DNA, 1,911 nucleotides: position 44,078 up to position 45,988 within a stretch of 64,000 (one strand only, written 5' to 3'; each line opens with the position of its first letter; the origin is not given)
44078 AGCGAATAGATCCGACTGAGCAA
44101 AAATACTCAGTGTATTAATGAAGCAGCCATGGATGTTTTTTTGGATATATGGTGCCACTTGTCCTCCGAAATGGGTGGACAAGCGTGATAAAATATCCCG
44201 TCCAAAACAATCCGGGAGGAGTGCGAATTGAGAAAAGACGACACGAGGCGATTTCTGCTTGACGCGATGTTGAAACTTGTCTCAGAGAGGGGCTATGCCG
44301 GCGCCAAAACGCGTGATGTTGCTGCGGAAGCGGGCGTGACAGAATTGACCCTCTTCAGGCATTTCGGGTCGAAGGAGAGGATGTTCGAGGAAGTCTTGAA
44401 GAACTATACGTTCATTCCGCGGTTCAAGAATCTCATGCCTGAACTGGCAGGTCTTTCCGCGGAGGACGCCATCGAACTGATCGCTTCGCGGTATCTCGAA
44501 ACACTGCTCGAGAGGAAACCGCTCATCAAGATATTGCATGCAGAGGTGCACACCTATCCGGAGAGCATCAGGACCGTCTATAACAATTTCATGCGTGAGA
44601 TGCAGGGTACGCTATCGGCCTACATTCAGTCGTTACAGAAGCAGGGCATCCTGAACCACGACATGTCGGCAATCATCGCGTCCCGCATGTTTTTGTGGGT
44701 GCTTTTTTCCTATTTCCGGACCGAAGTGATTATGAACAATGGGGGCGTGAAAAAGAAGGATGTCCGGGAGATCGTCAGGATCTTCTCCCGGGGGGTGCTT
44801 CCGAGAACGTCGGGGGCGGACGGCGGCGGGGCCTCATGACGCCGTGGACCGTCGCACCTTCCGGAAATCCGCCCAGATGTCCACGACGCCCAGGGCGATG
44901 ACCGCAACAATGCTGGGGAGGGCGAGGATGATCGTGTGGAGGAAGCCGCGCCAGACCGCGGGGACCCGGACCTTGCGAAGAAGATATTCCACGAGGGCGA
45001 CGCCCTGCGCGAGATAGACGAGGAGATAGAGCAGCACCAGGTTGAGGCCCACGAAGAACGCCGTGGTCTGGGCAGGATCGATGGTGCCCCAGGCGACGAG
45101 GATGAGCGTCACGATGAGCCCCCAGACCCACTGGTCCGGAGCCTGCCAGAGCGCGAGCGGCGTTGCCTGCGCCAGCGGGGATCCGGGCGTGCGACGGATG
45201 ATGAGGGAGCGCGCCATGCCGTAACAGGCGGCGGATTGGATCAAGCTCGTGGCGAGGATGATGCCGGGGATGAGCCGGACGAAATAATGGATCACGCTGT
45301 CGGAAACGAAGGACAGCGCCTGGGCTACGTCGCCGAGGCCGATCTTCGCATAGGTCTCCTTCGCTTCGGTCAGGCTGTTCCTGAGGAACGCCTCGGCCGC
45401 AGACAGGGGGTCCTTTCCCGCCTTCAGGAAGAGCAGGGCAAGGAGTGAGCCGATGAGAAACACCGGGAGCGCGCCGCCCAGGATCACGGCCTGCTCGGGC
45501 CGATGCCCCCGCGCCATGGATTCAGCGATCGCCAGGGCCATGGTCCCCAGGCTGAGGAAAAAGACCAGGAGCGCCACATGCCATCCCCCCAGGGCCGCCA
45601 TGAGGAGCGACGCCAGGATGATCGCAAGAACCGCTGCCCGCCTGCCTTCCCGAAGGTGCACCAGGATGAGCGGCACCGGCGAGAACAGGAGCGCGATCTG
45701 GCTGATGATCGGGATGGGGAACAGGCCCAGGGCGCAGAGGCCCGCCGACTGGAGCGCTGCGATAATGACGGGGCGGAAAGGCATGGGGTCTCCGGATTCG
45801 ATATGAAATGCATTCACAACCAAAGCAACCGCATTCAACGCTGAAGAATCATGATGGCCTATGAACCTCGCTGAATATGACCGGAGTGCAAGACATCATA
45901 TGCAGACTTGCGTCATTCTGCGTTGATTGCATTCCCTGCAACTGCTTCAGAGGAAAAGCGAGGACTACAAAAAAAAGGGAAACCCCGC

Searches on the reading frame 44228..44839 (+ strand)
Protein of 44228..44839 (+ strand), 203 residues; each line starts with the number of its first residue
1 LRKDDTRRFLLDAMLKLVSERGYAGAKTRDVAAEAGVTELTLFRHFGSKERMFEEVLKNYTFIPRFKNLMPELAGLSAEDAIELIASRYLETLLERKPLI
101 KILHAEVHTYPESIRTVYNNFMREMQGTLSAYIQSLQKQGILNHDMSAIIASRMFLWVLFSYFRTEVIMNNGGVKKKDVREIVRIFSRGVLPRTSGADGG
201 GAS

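Call 22: search_protein_families(library=pfam, proteins=[window:44228-44839:+], max_evalue=0.001)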
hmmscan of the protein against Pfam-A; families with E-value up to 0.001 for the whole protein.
window:44228-44839:+ (203 aa): 2 families
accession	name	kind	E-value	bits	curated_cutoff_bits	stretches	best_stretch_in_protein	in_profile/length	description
PF00440.29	TetR_N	-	6.8e-15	55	24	1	10-56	1-47/47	Bacterial regulatory proteins, tetR family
PF14246.11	TetR_C_7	-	9.5e-05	22.8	22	1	85-183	6-106/119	AefR-like transcriptional repressor, C-terminal domain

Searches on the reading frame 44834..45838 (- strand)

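Call 22: search_protein_families(library=pfam, proteins=[window:44834-45838:-], max_evalue=0.001)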
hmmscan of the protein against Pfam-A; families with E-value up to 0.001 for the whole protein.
window:44834-45838:- (334 aa): 1 family
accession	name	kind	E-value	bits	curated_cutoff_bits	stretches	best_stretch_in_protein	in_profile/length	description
PF09991.14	DUF2232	-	1.2e-41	143.3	27.8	1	34-321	6-290/290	Predicted membrane protein (DUF2232)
